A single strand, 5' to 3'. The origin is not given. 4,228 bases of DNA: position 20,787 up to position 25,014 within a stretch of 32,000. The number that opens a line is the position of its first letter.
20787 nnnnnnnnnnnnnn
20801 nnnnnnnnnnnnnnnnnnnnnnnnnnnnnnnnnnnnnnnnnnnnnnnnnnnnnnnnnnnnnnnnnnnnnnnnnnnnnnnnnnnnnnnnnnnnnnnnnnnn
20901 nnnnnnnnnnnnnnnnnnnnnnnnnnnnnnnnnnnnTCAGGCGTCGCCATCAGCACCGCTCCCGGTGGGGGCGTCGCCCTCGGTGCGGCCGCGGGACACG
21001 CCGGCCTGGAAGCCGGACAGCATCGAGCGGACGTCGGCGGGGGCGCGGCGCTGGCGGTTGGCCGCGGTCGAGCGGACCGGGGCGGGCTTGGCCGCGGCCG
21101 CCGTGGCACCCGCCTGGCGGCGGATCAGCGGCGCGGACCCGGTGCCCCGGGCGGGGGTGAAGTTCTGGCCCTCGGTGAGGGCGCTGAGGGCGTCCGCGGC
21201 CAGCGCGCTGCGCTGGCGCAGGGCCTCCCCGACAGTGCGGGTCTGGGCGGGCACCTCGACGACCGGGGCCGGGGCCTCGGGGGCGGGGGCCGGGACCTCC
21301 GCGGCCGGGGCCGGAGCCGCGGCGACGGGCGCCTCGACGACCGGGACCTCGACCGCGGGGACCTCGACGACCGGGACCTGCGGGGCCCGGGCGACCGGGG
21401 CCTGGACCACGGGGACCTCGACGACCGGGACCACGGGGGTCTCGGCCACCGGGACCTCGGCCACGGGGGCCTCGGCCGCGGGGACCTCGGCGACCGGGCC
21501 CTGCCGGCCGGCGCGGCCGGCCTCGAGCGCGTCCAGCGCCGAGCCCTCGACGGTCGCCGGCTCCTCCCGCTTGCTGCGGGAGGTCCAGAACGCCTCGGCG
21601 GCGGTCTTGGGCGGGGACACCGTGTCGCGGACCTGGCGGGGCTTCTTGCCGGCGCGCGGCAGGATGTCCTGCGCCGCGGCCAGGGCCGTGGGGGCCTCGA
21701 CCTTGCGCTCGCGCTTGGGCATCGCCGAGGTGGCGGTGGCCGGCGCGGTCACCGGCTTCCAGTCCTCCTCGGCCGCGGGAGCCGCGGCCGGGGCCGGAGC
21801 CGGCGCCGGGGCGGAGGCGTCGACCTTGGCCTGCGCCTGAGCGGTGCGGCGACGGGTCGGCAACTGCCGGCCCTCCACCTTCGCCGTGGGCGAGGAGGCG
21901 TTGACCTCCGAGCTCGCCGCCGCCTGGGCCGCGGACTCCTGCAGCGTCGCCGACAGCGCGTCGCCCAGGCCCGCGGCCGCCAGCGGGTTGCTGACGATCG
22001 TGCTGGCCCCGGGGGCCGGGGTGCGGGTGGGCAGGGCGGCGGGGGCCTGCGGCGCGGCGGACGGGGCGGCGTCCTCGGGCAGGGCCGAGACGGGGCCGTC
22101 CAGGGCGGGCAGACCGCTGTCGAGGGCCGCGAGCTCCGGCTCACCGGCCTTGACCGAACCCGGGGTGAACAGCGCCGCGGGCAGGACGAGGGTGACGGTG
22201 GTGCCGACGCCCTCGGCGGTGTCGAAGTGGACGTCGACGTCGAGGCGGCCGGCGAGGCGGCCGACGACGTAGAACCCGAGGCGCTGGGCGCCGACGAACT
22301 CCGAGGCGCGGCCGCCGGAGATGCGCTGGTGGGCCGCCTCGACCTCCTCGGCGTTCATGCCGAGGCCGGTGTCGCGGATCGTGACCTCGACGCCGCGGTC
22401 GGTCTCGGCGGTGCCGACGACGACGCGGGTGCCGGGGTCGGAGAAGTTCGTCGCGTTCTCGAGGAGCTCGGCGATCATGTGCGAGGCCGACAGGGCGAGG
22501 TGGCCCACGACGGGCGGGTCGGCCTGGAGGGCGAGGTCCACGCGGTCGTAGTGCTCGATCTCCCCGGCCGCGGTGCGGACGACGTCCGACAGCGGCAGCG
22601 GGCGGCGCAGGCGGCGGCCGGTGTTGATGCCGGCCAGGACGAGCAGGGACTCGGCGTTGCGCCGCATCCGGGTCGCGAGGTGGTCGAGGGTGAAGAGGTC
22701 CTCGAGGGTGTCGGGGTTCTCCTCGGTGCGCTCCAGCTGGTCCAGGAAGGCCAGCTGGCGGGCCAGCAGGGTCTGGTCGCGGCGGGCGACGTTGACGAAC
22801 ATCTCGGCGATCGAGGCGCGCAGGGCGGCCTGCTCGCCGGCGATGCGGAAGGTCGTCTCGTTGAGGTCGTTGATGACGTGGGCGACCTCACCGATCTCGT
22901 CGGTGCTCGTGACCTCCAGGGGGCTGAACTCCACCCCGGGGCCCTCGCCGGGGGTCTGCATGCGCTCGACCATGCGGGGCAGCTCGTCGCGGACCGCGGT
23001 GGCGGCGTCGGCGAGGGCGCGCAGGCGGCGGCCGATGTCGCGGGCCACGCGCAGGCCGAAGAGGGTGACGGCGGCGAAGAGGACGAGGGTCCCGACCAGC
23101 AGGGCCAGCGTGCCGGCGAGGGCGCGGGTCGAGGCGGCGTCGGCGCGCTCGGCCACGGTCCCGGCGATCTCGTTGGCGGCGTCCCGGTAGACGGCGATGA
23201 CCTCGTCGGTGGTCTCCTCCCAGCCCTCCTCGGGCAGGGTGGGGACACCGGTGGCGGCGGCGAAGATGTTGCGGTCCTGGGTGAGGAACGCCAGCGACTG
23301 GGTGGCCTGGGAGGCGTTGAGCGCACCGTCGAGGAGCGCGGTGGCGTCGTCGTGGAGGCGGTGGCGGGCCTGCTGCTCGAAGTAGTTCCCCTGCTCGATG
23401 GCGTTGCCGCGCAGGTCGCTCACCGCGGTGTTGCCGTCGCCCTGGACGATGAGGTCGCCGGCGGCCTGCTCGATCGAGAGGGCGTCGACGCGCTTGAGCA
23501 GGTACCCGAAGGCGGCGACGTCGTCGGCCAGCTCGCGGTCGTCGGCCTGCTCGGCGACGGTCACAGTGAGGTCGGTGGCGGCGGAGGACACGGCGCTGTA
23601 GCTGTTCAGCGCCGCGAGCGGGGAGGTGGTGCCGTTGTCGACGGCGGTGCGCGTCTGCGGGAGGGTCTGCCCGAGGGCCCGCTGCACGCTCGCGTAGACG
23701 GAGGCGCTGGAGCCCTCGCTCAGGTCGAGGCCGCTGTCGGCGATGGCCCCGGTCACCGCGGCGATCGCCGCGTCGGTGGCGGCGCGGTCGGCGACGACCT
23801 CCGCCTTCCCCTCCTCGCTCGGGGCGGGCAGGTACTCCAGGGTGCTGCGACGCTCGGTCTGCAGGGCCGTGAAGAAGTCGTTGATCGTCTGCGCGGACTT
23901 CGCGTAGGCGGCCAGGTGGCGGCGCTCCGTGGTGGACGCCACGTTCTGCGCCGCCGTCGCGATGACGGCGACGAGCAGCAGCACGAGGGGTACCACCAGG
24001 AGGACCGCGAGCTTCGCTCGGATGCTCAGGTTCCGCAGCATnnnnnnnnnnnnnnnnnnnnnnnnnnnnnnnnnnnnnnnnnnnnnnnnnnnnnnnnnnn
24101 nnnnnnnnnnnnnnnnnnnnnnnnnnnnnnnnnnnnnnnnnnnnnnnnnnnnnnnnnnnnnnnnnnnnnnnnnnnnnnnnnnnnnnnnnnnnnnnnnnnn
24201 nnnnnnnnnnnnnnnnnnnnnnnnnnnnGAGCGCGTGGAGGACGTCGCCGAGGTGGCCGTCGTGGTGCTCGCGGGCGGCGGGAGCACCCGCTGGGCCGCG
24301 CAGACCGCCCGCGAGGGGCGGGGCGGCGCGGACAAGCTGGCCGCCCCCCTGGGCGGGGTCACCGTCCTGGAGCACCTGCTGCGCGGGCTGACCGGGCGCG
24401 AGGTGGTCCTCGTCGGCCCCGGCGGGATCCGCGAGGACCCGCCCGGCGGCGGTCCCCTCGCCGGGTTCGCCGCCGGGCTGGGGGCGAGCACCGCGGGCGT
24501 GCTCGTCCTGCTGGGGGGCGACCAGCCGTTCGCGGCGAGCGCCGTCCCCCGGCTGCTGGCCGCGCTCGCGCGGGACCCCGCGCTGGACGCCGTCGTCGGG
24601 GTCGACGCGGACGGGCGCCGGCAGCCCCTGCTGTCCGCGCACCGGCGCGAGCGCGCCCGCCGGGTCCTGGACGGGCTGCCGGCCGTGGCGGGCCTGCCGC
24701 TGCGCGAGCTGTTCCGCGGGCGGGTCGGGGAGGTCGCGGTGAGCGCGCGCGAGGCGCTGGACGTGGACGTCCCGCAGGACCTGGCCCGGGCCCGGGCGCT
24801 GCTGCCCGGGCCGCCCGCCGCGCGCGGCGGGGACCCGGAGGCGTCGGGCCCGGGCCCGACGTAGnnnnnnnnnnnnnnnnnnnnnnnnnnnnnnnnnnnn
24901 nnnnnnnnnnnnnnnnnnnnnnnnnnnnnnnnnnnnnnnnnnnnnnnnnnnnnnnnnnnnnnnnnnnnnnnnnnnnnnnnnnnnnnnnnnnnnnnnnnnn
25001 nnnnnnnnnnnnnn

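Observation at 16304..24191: Conservon (CvnA-D, bacterial G-protein-like module) placed head-to-tail with cheA-cheW and apparently in the same regulon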

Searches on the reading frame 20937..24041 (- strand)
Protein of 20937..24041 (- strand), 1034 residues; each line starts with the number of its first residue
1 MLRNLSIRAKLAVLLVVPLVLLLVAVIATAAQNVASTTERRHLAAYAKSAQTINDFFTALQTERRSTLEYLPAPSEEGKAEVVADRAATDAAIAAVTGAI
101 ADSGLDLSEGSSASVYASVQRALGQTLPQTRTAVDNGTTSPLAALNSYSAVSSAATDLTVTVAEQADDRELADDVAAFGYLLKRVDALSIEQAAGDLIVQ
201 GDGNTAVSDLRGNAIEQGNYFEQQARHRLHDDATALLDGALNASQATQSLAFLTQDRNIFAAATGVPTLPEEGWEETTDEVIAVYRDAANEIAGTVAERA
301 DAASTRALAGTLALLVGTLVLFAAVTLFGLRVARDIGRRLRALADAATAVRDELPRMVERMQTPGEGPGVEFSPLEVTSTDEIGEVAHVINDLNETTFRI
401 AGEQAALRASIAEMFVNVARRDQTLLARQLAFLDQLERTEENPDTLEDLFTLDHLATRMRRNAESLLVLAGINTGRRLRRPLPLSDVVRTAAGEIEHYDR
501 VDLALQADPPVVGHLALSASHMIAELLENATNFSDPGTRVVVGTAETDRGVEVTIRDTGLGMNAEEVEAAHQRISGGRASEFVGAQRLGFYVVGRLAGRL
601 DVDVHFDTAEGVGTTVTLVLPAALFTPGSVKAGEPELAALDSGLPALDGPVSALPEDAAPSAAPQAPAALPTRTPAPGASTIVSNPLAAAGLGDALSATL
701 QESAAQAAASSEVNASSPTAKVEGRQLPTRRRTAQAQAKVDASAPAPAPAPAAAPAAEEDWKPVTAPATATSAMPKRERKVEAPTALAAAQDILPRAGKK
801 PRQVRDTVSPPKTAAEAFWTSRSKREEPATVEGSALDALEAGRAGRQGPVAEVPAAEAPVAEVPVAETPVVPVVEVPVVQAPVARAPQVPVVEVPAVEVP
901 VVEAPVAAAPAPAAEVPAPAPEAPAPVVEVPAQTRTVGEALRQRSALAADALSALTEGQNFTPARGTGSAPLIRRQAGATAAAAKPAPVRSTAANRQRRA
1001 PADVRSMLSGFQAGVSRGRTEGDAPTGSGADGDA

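Call 8: search_protein_families(library=pfam, proteins=[window:20937-24041:-], max_evalue=0.01)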
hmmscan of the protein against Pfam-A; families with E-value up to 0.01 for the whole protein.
window:20937-24041:- (1034 aa): 3 families
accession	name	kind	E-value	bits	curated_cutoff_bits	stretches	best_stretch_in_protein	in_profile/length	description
PF08376.15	NIT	-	1.2e-22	81.9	24.9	1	57-296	3-238/239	Nitrate and nitrite sensing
PF02518.31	HATPase_c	-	5.2e-14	53.1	26.4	1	519-622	6-109/111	Histidine kinase-, DNA gyrase B-, and HSP90-like ATPase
PF00672.30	HAMP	-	0.0011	19.7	25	1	332-392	2-46/53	HAMP domain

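Call 46: search_protein_families(library=ncbifam, proteins=[window:20937-24041:-], max_evalue=0.001)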
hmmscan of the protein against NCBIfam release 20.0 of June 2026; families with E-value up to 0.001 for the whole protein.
window:20937-24041:- (1034 aa): 22 families
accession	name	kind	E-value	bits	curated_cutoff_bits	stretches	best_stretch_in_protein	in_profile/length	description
TIGR02966.1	phoR_proteo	equivalog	3.1e-09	36.3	334.2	1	416-572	119-283/333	phosphate regulon sensor histidine kinase PhoR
NF046044.1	PnpS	equivalog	6.8e-09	35.2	400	1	520-621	287-390/390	two-component system histidine kinase PnpS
NF047405.1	SensHisKinSapS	equivalog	1.5e-08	34.4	550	1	521-622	230-333/341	two-component system sensor histidine kinase SapS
NF041832.1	near_NosP_CTERM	subfamily_domain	1.1e-07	31.3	400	1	522-623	124-226/370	NahK/ErcS family hybrid sensor histidine kinase/response regulator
NF033092.0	HK_WalK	equivalog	3.5e-07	29.2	725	1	522-621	492-593/594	cell wall metabolism sensor histidine kinase WalK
NF008099.0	PRK10841.1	equivalog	1.3e-06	26.5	920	1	521-621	588-689/949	two-component system sensor histidine kinase RcsC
NF008235.0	PRK11006.1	equivalog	4.3e-06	25.9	390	1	415-626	208-427/431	phosphate regulon sensor histidine kinase PhoR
NF041210.1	his_kin_PieS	equivalog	8.6e-06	25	850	1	522-622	368-470/474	two component system sensor histidine kinase PieS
NF008025.0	PRK10755.1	equivalog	9.4e-06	24.5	314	1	417-601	149-334/362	two-component system sensor histidine kinase PmrB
NF041735.1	hist_kin_RppB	equivalog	4.3e-05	22.5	400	1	419-621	224-438/438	two-component system sensor histidine kinase RppB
NF041880.1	EPS_EpsF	equivalog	4.7e-05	22.1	900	1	410-621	272-492/492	response regulator EpsF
NF007664.1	PRK10337.1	equivalog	6.8e-05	21.7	475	1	450-618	270-440/442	quorum sensing histidine kinase QseC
NF008312.0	PRK11100.1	equivalog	8.6e-05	21.5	356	1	453-621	298-473/477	two-component system sensor histidine kinase CreC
NF007004.0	PRK09467.1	equivalog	0.00011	21.2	415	1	493-622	309-436/440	two-component system sensor histidine kinase EnvZ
TIGR02916.1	PEP_his_kin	equivalog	0.00012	20.8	300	1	429-621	492-679/679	XrtA/PEP-CTERM system histidine kinase PrsK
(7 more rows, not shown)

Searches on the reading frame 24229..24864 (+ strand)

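Call 8: search_protein_families(library=pfam, proteins=[window:24229-24864:+], max_evalue=0.01)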
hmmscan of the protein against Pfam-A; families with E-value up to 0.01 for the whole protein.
window:24229-24864:+ (211 aa): 1 family
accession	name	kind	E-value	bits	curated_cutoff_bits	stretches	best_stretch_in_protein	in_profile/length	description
PF12804.13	NTP_transf_3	-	2.6e-18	67.2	27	1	11-150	1-144/160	MobA-like NTP transferase domain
